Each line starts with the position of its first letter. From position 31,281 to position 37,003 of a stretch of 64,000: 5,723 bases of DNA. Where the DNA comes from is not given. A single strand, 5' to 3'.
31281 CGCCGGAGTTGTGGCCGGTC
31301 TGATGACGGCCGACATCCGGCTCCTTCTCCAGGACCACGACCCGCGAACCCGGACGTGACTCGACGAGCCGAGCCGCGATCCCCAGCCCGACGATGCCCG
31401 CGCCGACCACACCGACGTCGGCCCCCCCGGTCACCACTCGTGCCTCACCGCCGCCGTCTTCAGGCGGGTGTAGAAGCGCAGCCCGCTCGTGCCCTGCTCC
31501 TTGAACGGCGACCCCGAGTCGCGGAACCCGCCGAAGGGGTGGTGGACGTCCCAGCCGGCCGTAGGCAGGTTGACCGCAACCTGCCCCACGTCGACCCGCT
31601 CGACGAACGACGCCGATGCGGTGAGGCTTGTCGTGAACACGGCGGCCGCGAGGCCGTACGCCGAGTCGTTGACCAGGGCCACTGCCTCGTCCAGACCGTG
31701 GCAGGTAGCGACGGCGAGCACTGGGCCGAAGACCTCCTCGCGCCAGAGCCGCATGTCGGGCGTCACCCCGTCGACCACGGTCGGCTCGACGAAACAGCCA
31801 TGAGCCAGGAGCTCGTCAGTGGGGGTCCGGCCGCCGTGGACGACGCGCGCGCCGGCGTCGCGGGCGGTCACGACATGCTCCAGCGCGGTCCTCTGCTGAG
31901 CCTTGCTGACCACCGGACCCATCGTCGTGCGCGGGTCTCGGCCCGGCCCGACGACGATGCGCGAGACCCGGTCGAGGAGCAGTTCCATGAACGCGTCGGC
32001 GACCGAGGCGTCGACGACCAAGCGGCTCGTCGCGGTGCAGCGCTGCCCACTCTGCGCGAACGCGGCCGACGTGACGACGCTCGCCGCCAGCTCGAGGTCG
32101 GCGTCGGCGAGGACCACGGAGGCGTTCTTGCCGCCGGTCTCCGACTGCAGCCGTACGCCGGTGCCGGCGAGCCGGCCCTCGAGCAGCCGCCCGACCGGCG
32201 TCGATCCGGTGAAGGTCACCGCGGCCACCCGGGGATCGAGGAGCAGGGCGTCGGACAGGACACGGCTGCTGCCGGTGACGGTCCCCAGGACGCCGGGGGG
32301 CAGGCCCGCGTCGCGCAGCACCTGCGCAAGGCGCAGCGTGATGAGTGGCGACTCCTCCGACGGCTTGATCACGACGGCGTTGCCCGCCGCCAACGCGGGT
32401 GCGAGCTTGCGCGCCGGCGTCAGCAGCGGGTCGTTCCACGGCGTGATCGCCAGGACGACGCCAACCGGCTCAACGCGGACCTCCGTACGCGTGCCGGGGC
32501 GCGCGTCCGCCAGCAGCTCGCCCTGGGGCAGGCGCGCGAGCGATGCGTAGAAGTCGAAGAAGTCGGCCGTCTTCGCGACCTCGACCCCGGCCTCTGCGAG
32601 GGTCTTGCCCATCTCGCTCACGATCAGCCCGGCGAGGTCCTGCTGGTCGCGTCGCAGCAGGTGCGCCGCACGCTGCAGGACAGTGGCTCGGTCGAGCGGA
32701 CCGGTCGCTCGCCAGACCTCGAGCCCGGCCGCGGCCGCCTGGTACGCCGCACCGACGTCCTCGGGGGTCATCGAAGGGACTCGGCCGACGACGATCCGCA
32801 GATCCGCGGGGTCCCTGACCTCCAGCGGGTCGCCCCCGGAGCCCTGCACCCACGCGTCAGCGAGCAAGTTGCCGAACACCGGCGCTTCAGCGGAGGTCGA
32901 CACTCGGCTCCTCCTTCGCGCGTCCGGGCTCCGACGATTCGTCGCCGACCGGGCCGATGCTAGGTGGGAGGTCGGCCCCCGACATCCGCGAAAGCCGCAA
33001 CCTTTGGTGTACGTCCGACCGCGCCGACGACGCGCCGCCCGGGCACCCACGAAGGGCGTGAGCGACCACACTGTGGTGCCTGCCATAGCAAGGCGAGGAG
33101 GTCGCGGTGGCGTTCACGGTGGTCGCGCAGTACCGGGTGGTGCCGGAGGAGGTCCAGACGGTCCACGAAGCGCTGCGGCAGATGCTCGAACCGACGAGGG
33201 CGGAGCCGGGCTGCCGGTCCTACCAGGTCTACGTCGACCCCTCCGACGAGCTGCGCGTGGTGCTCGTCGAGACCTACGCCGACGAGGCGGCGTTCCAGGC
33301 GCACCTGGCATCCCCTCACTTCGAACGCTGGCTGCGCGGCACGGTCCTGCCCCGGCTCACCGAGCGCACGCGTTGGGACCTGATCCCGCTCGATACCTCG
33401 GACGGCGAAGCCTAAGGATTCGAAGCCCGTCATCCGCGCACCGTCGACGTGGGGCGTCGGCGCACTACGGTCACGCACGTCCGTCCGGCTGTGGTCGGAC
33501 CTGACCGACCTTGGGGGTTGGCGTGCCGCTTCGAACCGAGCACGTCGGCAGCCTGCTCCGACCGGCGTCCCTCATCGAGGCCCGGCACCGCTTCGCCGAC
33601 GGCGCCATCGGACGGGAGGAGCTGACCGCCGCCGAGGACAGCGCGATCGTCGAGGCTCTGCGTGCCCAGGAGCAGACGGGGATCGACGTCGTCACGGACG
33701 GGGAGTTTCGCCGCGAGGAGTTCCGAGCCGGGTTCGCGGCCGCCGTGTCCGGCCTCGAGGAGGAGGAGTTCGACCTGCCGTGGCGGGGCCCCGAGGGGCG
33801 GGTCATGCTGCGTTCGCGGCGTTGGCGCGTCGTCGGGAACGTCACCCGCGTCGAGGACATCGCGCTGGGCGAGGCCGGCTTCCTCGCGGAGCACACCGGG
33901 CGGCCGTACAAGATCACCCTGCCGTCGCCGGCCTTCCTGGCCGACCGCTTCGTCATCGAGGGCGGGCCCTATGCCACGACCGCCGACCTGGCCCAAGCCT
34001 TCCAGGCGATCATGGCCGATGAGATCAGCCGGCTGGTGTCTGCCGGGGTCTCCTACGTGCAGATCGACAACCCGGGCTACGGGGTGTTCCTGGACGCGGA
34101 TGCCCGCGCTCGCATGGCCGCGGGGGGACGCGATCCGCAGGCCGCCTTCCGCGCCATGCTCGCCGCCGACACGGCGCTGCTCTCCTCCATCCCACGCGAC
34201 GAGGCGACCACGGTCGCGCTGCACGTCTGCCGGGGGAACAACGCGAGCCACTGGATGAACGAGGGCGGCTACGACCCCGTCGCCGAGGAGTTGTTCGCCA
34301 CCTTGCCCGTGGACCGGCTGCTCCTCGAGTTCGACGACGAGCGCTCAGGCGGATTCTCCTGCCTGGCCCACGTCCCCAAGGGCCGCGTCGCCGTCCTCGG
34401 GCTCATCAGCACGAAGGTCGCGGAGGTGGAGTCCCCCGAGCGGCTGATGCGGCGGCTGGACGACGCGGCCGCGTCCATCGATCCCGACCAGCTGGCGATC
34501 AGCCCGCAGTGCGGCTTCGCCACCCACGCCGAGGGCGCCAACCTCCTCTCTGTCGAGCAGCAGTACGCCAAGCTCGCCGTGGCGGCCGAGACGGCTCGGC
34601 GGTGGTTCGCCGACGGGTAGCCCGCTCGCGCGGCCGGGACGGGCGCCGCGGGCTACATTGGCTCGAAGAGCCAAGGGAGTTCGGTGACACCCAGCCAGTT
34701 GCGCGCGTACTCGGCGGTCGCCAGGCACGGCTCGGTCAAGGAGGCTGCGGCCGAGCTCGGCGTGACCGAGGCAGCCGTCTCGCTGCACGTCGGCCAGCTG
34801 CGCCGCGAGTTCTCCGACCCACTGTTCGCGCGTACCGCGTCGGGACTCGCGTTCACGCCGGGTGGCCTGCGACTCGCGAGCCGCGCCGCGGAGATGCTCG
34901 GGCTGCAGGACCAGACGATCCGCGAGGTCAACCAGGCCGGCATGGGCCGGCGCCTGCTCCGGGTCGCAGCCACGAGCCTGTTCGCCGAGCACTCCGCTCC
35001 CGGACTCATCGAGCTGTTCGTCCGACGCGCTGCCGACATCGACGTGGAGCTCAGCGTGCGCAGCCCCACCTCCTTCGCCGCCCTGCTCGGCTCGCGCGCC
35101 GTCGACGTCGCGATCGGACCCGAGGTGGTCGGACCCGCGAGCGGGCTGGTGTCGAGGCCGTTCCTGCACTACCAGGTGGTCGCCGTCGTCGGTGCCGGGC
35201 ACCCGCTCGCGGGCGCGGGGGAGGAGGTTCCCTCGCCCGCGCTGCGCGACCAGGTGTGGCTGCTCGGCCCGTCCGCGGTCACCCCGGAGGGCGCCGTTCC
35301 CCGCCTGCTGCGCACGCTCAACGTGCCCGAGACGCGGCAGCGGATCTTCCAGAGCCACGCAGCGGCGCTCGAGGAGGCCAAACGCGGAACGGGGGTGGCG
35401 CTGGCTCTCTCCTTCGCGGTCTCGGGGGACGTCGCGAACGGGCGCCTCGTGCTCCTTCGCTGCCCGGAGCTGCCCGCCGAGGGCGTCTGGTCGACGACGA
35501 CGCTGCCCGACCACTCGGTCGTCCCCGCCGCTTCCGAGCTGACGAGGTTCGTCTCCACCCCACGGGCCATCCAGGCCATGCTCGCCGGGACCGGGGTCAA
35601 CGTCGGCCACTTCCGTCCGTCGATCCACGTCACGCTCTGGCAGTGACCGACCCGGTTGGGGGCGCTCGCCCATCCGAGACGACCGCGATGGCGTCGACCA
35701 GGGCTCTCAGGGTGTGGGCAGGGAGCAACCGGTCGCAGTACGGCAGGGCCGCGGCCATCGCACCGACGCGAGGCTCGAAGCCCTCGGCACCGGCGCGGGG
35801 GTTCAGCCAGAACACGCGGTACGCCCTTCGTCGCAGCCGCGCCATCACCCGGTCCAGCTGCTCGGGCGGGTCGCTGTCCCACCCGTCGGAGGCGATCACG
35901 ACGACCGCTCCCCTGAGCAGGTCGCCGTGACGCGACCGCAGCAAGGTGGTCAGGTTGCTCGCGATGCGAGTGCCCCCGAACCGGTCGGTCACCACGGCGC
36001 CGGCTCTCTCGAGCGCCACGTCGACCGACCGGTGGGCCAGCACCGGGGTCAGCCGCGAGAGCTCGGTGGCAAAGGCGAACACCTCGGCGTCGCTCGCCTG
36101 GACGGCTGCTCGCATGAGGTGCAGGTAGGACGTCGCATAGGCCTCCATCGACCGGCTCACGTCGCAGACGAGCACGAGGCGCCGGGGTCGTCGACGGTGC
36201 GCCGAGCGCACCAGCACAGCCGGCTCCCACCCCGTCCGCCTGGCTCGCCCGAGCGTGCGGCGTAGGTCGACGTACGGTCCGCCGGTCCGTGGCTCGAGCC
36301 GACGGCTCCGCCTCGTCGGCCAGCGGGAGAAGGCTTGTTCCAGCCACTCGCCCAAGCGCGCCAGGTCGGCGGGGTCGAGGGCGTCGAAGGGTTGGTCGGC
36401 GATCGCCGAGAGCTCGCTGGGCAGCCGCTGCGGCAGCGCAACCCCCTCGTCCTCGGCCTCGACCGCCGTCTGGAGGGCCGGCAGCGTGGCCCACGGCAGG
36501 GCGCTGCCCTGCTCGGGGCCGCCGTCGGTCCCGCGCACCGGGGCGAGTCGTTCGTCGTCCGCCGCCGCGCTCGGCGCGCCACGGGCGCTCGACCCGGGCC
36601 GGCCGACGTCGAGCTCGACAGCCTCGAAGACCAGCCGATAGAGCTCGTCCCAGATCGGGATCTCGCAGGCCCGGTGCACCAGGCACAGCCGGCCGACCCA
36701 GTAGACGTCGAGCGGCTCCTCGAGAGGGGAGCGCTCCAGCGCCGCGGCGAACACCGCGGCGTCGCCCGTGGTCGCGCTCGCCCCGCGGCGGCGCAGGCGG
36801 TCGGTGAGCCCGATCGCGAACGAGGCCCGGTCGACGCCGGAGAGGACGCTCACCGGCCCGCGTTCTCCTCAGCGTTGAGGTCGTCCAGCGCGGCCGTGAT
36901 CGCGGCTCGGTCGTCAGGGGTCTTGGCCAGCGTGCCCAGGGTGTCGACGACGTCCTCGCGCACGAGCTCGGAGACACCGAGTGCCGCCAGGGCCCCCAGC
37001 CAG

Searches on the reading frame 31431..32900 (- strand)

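Call 56: search_protein_families(library=pfam, proteins=[window:31431-32900:-], max_evalue=0.0001)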
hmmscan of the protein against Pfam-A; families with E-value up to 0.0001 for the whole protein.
window:31431-32900:- (489 aa): 1 family
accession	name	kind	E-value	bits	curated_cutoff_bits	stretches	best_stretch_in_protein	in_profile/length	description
PF00171.27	Aldedh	-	7.2e-151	503.3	23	1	17-482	1-460/461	Aldehyde dehydrogenase family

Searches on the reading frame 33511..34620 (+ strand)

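Call 56: search_protein_families(library=pfam, proteins=[window:33511-34620:+], max_evalue=0.0001)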
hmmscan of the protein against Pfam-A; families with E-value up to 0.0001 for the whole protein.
window:33511-34620:+ (369 aa): 1 family
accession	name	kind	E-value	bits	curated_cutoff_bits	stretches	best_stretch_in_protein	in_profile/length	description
PF01717.24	Meth_synt_2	-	6.6e-22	78.7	21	1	9-343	3-310/324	Cobalamin-independent synthase, Catalytic domain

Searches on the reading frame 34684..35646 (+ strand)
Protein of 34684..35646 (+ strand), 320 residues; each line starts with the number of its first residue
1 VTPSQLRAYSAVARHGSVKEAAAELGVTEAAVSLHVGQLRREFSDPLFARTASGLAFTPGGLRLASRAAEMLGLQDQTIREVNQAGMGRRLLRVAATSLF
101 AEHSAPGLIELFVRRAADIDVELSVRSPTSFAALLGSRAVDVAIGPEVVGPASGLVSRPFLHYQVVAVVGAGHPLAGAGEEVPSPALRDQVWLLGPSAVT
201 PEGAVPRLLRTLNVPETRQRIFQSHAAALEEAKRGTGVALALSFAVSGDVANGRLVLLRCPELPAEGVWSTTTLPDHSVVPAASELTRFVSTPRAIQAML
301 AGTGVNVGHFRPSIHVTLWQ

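Call 56: search_protein_families(library=pfam, proteins=[window:34684-35646:+], max_evalue=0.0001)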
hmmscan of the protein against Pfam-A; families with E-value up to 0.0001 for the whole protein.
window:34684-35646:+ (320 aa): 2 families
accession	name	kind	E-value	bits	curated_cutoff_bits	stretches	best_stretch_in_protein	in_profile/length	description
PF03466.25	LysR_substrate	-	4.6e-28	98.5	28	1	89-290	5-204/209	LysR substrate binding domain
PF00126.33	HTH_1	-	2.8e-16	59.6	26.6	1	4-61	2-59/60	Bacterial regulatory helix-turn-helix protein, lysR family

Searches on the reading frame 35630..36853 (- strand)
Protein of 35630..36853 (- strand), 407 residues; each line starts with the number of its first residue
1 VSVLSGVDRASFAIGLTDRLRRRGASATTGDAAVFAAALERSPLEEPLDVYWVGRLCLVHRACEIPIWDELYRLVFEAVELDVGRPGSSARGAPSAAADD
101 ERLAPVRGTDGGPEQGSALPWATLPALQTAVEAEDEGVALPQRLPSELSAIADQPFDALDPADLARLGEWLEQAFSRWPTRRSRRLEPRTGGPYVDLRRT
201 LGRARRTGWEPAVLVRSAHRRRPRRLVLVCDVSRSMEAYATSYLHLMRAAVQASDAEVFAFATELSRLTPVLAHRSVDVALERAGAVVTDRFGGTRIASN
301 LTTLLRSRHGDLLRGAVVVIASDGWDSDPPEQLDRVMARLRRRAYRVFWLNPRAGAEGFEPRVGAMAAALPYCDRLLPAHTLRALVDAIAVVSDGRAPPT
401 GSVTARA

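Call 56: search_protein_families(library=pfam, proteins=[window:35630-36853:-], max_evalue=0.0001)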
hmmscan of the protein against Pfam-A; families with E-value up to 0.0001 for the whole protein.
window:35630-36853:- (407 aa): 1 family
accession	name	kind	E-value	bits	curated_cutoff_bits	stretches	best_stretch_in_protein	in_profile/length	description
PF05762.20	VWA_CoxE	-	5.2e-60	203.1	26.4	1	167-384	1-221/222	VWA domain containing CoxE-like protein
